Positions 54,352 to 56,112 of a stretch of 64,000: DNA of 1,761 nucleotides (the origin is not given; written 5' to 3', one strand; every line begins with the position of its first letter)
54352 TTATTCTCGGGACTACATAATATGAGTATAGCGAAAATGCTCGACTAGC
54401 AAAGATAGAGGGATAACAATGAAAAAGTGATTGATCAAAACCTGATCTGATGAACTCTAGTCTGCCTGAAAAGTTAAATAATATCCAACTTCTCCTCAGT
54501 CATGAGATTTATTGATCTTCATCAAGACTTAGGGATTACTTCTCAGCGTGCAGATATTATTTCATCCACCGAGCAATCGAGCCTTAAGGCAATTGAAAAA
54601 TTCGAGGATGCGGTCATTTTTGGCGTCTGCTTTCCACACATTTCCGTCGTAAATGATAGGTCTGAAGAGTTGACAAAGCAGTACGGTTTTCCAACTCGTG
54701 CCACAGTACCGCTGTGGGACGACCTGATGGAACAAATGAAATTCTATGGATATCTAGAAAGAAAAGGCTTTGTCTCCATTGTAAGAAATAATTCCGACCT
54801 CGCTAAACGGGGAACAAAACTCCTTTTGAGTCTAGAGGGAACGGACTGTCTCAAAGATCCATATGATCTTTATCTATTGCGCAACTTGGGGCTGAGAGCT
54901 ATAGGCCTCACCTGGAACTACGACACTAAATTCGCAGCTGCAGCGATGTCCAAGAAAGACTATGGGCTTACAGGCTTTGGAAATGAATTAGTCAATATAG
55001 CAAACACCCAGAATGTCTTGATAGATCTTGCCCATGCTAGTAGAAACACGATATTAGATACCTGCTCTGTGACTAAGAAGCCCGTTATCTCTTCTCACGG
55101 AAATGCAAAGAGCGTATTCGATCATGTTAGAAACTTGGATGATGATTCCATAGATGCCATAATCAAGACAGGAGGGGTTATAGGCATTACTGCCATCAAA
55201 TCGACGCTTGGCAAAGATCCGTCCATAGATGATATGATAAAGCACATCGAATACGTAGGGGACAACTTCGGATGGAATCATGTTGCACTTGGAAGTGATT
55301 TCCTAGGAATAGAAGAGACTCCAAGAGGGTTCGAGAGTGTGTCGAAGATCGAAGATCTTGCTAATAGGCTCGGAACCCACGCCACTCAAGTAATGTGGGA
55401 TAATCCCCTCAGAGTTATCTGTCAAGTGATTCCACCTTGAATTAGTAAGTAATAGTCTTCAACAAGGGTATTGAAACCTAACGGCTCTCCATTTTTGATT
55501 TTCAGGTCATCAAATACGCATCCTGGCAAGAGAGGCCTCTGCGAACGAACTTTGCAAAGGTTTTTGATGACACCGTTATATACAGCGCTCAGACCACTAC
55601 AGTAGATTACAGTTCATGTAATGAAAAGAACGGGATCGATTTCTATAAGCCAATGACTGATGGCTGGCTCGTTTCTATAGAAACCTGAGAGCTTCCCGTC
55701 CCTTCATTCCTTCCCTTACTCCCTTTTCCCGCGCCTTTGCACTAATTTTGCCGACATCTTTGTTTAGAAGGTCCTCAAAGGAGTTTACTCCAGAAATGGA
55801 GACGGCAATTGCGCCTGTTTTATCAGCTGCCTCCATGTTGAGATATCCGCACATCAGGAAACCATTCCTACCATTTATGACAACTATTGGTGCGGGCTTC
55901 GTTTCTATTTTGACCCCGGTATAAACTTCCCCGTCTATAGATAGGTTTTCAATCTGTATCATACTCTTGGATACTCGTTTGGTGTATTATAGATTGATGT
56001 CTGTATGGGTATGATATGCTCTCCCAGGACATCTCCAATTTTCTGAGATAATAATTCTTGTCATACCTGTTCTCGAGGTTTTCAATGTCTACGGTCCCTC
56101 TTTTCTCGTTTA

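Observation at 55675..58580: Translationally coupled four-gene cassette: 156-aa unknown, 72-aa unknown, exonuclease-dead PolB2-like polymerase, DUF1805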

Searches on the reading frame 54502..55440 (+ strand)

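Call 61: search_protein_families(library=pfam, proteins=[window:54502-55440:+], max_evalue=0.00001)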
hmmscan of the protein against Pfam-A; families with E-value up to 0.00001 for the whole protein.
window:54502-55440:+ (312 aa): 1 family
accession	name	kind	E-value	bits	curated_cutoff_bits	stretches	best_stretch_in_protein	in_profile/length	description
PF01244.27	Peptidase_M19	-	4.8e-71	240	26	1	3-306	8-317/319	Membrane dipeptidase (Peptidase family M19)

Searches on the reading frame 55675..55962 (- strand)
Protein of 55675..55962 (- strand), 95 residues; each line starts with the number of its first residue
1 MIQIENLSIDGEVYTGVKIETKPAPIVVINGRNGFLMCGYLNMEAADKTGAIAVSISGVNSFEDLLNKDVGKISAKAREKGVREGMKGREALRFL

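Call 3: search_protein_families(library=pfam, proteins=[window:55675-55962:-], max_evalue=1)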
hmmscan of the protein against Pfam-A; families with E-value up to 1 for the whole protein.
window:55675-55962:- (95 aa): 2 families
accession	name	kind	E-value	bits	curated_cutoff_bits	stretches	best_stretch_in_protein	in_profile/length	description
PF08827.16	DUF1805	-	2e-22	79.6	29.5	1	37-93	1-62/64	Domain of unknown function (DUF1805)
PF00817.25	IMS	-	0.031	14.6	23.2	1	62-93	31-57/148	impB/mucB/samB family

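Call 4: search_protein_families(library=ncbifam, proteins=[window:55675-55962:-], max_evalue=1)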
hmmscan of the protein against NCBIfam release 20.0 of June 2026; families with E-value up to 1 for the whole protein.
window:55675-55962:- (95 aa): 1 family
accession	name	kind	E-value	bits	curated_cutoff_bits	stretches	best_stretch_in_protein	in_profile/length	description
NF004515.0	PRK05857.1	equivalog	0.044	12.4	726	1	6-60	389-443/532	fatty acid--CoA ligase FadD10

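Call 36: search_solved_structures(query=window:55678-55962:-, max_evalue=1, show_alignments=2)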
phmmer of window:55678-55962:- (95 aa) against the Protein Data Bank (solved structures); distinct sequences matched with E-value up to 1: 3.
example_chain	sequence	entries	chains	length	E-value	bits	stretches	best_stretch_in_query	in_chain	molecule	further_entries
1qw2_A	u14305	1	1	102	3.4e-17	65.6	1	1-86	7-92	conserved hypothetical protein TA1206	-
4ir7_A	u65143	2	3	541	0.13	15.9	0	7-61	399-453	Long chain fatty acid CoA ligase FadD10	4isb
2myg_A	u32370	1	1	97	0.87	13.2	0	7-52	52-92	Dithiol glutaredoxin 1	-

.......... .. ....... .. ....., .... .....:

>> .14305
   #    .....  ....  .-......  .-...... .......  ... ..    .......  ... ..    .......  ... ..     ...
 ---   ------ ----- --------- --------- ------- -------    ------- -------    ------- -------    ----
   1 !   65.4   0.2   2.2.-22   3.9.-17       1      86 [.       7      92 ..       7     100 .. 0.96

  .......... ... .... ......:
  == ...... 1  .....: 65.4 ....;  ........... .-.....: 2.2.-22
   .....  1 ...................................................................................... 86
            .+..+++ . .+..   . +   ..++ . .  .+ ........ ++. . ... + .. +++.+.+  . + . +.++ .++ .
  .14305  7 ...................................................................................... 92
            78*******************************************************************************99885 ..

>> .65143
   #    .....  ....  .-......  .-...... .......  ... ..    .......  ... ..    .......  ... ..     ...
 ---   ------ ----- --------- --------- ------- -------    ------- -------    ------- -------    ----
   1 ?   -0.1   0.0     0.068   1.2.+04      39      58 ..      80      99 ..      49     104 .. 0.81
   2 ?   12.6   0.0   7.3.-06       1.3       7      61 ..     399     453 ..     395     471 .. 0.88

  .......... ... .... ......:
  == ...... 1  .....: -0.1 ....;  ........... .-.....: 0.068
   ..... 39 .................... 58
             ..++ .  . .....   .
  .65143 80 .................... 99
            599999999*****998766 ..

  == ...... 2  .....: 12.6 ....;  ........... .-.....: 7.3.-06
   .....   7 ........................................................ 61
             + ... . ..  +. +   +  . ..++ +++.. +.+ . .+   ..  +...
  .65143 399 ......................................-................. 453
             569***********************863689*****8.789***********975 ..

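Call 43: find_homologous_proteins(query=window:55678-55962:-, max_evalue=0.001)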
Query window:55678-55962:- (95 aa): 29 proteins with E <= 0.001 among 35 candidates.
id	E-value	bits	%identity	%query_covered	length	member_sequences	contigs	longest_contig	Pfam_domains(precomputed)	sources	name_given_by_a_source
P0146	1.0e-53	197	100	100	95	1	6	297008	PF08827.17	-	-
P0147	5.3e-48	178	89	100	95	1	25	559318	PF08827.17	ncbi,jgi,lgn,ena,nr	ncbi:MAG: DUF1805 domain-containing protein [Candidatus Thermoplasmatota archaeon]|jgi:uncharacteriz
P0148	1.5e-47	177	86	100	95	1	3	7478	PF08827.17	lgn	-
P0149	1.0e-46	174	85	100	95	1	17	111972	PF08827.17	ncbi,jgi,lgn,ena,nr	ncbi:MAG: DUF1805 domain-containing protein [Candidatus Thermoplasmatota archaeon]|jgi:uncharacteriz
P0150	7.6e-46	172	86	100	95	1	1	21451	PF08827.17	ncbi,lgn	-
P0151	1.5e-45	171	83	100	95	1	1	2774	PF08827.17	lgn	-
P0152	1.5e-45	171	84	100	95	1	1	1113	PF08827.17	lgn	-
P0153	2.1e-45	170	83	100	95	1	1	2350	PF08827.17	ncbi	-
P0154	5.0e-45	169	86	100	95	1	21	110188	PF08827.17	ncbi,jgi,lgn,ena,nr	ncbi:MAG: DUF1805 domain-containing protein [Candidatus Thermoplasmatota archaeon]|jgi:uncharacteriz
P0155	5.2e-45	169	83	100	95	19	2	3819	PF08827.17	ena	-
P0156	7.4e-45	168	83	100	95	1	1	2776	PF08827.17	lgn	-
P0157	2.0e-44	167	82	100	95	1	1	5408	PF08827.17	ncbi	-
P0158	2.1e-44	167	81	100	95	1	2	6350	PF08827.17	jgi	jgi:uncharacterized protein YunC (DUF1805 family)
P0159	3.1e-44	166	82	100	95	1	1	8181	PF08827.17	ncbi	-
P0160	2.3e-43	164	82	100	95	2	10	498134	PF08827.17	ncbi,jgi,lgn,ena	jgi:uncharacterized protein YunC (DUF1805 family)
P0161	1.5e-41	158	79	100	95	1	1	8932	PF08827.17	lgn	-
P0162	1.7e-41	158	76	100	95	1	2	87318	PF08827.17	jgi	jgi:uncharacterized protein YunC (DUF1805 family)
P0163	2.3e-41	157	79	100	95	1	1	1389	PF08827.17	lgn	-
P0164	5.4e-41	156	76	100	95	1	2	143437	PF08827.17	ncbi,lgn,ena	-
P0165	2.1e-40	154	76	100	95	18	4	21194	PF08827.17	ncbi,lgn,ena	-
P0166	7.7e-40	152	75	100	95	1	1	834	PF08827.17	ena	-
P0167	3.3e-39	150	73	100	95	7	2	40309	PF08827.17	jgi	jgi:uncharacterized protein YunC (DUF1805 family)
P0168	1.4e-38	148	71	100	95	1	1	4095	PF08827.17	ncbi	-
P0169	4.2e-36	140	67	100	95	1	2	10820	PF08827.17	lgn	-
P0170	3.3e-34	134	64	100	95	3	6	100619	PF08827.17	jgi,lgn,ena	-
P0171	1.2e-32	129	62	100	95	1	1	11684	PF08827.17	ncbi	ncbi:MAG: YunC family protein [Thermoplasmata archaeon]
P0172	7.1e-29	117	58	100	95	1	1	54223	PF08827.17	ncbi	-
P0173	4.3e-22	96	44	100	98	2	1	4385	PF08827.17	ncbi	ncbi:MAG: YunC family protein [Candidatus Hydrothermarchaeota archaeon]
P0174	2.6e-17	80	40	99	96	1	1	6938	PF08827.17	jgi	jgi:uncharacterized protein YunC (DUF1805 family)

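Call 44: find_encoding_contigs(protein=P0173, flank=4000, max_places=3)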
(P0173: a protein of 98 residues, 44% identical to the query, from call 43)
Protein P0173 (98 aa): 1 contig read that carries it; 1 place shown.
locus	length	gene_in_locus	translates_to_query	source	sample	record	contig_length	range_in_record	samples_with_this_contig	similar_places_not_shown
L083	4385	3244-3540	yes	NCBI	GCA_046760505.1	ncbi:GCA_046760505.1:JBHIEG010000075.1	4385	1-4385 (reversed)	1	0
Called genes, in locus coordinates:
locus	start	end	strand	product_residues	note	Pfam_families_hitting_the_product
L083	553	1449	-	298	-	-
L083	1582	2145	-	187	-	-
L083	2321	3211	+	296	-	PF01913:FTR, PF02741:FTR_C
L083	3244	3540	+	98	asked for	PF08827:DUF1805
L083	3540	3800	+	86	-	PF04981:NMD3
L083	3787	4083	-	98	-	-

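Call 45: find_encoding_contigs(protein=P0174, flank=4000, max_places=3)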
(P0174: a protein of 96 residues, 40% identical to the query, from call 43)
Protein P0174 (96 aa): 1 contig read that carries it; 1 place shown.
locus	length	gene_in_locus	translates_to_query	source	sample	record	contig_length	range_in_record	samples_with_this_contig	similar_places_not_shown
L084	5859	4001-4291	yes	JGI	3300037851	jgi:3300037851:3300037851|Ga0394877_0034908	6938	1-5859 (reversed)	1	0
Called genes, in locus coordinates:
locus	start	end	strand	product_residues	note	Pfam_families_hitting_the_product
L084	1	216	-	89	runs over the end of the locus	PF00736:EF1_GNE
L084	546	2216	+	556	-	PF07837:FTCD_N, PF02971:FTCD, PF04961:FTCD_C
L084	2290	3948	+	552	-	PF01268:FTHFS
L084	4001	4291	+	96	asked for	PF08827:DUF1805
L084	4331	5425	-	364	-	PF00483:NTP_transferase, PF12804:NTP_transf_3, PF25084:LbH_EIF2B (weak), PF00132:Hexapep (weak), PF24894:Hexapep_GlmU (weak), PF25087:GMPPB_C, PF25084:LbH_EIF2B (weak)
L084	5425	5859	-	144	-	?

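Call 84: predict_structure(alignment_id=A11)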
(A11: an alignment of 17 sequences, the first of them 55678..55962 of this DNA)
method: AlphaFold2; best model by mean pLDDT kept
length: 95 residues; sequences in the alignment: 17
mean_pLDDT: 95.0   pTM: 0.84
mean pLDDT of the five models: 95.0, 94.5, 94.0, 93.5, 92.8
residues with pLDDT >= 90: 87; 70-90: 8; 50-70: 0; < 50: 0
segments of 3 or more residues with pLDDT < 50: none
pLDDT, mean of each block of 10 residues (from residue 1): 93 94 94 93 94 96 97 97 97 93
secondary structure, 60 per line:
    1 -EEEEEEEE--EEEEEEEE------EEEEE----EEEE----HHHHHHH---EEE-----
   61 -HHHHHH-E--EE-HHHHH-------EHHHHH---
elements in order: E2-9 E12-19 E26-30 E35-38 H43-49 E53-55 H62-67 H75-79 H88-92

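Call 86: fold_search(model_id=the predicted structure, library=pdb)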
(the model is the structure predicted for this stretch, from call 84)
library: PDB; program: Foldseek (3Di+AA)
matches with E <= 10: 209; with E <= 0.001: 1
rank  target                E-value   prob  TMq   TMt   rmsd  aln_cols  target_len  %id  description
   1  1qw2                  5.4e-09  1.00  0.95  0.89   1.1        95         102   39  Crystal Structure of a Protein of Unknown Function TA1206 from Thermoplasma acidophilum (released 2004-03-09)
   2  6m7t_A                1.5e+00  0.47  0.30  0.07   2.5        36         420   22  Human DNA polymerase eta in a non-productive ternary complex with Ca2+ and dTTP oppositing cdA (released 2018-09-12)
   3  8cht_A                1.5e+00  0.20  0.28  0.20   7.4        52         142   13  Crystal structure of human PURA (fragment Glu57-Glu212, PUR repeat I and II) (released 2024-02-21)
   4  3gqc_A                1.8e+00  0.57  0.27  0.06   0.8        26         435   27  Structure of human Rev1-DNA-dNTP ternary complex (released 2009-05-19)
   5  4f4y_A                2.0e+00  0.60  0.29  0.08   0.8        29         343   28  Y-family DNA polymerase chimera Dbh-Dpo4-Dbh (released 2013-01-02)
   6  6x76_A                2.0e+00  0.57  0.29  0.07   1.0        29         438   31  Rev1 L325G Mn2+-facilitated Product Complex with second dCTP bound (released 2020-09-30)
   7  2z5e_A                2.0e+00  0.14  0.33  0.27  11.1       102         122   12  Crystal Structure of Proteasome Assembling Chaperone 3 (released 2008-02-19)
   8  4kr1                  2.1e+00  0.25  0.33  0.16   5.5        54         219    9  Crystal structure of the kinetechore protein Iml3 from budding yeast (released 2013-12-18)
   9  6iy0_G                2.1e+00  0.20  0.31  0.33   6.5        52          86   15  Crystal structure of conserved hypothetical protein SAV0927 from Staphylococcus aureus subsp. aureus Mu50 (released 2019-12-18)
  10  6m7o_A                2.2e+00  0.47  0.30  0.07   2.4        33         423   21  Human DNA polymerase eta ternary complex with Mn2+ and dTMPNPP oppositing cdA (released 2018-09-12)
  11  8cht_B                2.2e+00  0.16  0.28  0.20   7.4        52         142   13  Crystal structure of human PURA (fragment Glu57-Glu212, PUR repeat I and II) (released 2024-02-21)
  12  6nua_A                2.2e+00  0.04  0.22  0.10  14.6        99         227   12  DNA-protein crosslink between E. coli YedK and ssDNA containing an abasic site (released 2019-06-26)
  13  4r8u_A                2.3e+00  0.51  0.26  0.08   0.8        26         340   31  S-SAD structure of DINB-DNA Complex (released 2015-01-14)
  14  3gqc_C                2.3e+00  0.51  0.27  0.06   0.7        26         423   27  Structure of human Rev1-DNA-dNTP ternary complex (released 2009-05-19)
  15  4dl6_A                2.3e+00  0.35  0.30  0.07   2.3        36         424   22  Human DNA polymerase eta extending primer immediately after cisplatin crosslink (Pt-GG3). (released 2012-05-09)
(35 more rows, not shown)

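Call 90: search_solved_structures(query=A12, max_evalue=10, show_alignments=4)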
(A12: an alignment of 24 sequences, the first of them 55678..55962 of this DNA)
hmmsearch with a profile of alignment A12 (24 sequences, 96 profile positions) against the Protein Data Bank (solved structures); distinct sequences matched with E-value up to 10: 4.
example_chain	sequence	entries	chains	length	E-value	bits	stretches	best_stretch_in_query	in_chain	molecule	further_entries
1qw2_A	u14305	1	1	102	4.4e-37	129.1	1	1-95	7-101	conserved hypothetical protein TA1206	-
8qbv_A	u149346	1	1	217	1.1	12.4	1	54-94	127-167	Membrane-associated protein Vipp1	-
8qbw_A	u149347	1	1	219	1.1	12.4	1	54-94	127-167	Phage shock protein A, PspA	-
8qbr_A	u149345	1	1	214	1.3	12.2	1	54-94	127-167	Membrane-associated protein Vipp1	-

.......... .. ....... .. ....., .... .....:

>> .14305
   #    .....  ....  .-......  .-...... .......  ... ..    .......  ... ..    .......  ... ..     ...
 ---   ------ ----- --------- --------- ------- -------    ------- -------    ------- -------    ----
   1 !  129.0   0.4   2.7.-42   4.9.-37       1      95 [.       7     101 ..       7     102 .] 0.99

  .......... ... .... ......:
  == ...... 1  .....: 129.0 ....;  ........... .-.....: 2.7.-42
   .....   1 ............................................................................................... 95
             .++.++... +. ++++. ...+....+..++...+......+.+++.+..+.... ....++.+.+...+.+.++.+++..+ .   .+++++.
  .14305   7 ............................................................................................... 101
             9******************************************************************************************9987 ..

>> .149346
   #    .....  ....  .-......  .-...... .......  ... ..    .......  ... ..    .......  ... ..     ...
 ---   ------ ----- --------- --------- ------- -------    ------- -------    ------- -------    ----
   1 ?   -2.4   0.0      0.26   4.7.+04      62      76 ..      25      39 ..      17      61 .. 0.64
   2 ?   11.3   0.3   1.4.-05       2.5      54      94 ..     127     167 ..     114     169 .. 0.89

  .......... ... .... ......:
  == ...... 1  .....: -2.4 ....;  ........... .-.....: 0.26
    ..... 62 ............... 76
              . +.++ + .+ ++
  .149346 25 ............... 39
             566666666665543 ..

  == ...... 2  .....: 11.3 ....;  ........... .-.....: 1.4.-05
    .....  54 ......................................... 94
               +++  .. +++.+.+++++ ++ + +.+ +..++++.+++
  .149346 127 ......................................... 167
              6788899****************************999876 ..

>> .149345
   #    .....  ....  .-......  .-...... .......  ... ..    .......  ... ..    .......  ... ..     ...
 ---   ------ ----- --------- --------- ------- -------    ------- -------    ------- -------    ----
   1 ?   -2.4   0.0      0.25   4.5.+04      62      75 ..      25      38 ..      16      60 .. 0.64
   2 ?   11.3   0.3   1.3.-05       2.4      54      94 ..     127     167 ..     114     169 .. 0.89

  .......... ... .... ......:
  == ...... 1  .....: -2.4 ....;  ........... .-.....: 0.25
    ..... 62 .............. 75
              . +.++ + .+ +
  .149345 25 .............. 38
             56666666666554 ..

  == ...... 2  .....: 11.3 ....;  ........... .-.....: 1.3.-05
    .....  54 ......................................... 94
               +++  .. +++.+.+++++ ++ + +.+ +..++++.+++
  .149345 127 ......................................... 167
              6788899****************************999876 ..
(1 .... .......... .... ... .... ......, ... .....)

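Call 91: search_protein_families(library=pfam, alignment_id=A12, max_evalue=1)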
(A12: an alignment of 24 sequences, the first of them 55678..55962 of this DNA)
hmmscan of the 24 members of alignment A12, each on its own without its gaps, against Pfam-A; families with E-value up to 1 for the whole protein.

A. member 1, window:55678-55962:- (95 aa): 2 families
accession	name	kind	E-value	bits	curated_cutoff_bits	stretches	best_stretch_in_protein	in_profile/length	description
PF08827.16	DUF1805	-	2e-22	79.6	29.5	1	37-93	1-62/64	Domain of unknown function (DUF1805)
PF00817.25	IMS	-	0.031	14.6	23.2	1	62-93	31-57/148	impB/mucB/samB family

B. families by the number of members that match (of 24 scanned): 11 families
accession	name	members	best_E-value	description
PF08827.16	DUF1805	24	4.3e-27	Domain of unknown function (DUF1805)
PF00817.25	IMS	14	0.0029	impB/mucB/samB family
PF04268.17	SoxG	1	0.047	Sarcosine oxidase, gamma subunit family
PF14062.11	DUF4253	1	0.06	Domain of unknown function (DUF4253)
PF22219.1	DUF3829_2nd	1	0.067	DUF3829-like, C-terminal domain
PF04475.18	DUF555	1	0.068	Protein of unknown function (DUF555)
PF18356.7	DUF5608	1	0.074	Domain of unknown function (DUF5608)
PF02269.22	TFIID-18kDa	1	0.076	Transcription initiation factor IID, 18kD subunit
PF07311.17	Dodecin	1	0.15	Dodecin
PF00144.29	Beta-lactamase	1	0.17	Beta-lactamase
PF10135.14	Rod-binding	1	0.2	Rod binding protein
